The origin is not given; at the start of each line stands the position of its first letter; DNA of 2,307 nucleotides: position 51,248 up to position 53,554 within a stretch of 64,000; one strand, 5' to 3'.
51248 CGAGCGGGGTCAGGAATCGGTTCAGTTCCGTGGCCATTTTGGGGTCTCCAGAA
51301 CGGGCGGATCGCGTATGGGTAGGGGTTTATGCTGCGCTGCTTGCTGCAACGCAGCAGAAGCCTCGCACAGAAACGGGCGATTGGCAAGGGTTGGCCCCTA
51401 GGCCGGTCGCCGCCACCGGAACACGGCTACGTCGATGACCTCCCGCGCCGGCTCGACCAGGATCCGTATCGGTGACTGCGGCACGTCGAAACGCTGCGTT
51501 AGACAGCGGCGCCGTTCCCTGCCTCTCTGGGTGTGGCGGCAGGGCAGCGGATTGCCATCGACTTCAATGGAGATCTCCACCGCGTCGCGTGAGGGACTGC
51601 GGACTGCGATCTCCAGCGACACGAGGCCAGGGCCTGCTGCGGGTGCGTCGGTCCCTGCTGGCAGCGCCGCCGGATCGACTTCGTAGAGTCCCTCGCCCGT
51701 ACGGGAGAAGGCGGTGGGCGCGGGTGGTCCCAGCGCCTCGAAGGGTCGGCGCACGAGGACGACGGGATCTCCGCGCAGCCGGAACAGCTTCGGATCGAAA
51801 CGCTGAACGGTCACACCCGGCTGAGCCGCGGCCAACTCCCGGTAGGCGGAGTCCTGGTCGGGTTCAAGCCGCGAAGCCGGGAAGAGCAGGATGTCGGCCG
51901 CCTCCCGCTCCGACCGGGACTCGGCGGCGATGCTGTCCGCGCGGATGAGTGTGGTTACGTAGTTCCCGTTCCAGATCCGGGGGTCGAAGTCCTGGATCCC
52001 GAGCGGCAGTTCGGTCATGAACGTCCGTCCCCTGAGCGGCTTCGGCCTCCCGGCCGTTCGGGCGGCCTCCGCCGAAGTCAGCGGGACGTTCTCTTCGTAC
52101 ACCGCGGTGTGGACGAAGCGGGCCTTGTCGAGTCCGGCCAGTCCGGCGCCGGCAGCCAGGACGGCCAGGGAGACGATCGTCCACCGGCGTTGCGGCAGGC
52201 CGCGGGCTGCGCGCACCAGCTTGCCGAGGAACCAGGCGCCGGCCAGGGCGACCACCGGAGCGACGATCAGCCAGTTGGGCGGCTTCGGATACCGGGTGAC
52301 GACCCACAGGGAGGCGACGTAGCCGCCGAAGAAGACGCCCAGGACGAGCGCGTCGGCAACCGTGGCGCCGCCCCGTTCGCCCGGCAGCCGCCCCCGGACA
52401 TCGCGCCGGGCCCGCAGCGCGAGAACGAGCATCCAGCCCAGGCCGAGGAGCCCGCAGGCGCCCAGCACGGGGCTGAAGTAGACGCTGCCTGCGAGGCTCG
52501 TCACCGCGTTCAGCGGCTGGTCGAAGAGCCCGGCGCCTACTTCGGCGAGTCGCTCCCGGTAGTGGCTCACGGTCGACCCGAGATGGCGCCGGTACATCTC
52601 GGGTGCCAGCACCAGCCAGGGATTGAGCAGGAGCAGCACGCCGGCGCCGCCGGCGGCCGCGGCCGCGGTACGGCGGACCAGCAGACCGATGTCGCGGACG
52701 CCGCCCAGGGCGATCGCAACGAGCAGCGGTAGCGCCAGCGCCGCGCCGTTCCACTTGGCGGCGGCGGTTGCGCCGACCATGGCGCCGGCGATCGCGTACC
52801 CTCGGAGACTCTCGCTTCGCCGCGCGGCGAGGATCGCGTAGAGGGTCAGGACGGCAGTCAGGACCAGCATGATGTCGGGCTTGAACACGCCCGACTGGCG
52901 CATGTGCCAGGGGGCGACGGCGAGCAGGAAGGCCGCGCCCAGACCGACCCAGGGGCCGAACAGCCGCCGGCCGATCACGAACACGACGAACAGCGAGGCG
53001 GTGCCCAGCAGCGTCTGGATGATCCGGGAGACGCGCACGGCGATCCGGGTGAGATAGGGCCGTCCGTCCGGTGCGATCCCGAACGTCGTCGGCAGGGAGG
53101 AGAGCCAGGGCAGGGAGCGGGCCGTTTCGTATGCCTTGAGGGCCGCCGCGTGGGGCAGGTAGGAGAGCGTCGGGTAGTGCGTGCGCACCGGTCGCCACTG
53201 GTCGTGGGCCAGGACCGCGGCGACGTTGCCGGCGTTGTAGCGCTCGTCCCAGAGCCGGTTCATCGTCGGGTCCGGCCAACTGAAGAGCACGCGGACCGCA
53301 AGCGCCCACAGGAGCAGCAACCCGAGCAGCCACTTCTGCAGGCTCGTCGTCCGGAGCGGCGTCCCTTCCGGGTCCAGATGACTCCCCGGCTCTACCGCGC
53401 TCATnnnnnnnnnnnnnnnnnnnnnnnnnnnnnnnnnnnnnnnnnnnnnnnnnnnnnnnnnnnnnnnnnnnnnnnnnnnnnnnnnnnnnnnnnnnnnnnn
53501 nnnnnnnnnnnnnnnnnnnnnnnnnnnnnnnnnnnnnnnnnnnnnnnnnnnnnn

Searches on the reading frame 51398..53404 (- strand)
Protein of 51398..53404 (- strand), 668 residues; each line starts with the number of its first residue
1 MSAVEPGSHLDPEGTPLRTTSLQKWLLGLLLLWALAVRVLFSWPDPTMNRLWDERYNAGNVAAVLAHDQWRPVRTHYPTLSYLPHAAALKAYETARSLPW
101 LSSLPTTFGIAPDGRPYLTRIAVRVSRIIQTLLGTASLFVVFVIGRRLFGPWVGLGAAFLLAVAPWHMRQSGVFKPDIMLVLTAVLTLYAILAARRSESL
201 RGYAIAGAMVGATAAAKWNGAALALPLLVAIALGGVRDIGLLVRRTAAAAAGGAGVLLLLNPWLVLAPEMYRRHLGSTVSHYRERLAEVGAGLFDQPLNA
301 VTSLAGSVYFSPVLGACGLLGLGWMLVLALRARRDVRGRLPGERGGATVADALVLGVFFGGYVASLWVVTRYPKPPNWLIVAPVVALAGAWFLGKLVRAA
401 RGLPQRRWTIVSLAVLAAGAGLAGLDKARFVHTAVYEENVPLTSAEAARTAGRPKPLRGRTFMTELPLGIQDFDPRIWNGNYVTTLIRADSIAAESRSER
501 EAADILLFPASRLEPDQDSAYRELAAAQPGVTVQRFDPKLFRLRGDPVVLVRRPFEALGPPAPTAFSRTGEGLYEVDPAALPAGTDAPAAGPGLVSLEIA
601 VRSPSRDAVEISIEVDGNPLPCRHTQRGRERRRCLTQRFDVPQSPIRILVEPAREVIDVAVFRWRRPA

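Call 72: search_protein_families(library=pfam, proteins=[window:51398-53404:-], max_evalue=0.00001)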
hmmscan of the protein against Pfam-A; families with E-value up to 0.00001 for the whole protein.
window:51398-53404:- (668 aa): 1 family
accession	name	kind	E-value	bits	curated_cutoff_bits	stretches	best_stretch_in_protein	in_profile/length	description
PF13231.12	PMT_2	-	5.8e-13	49.8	26.1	1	126-265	24-159/160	Dolichyl-phosphate-mannose-protein mannosyltransferase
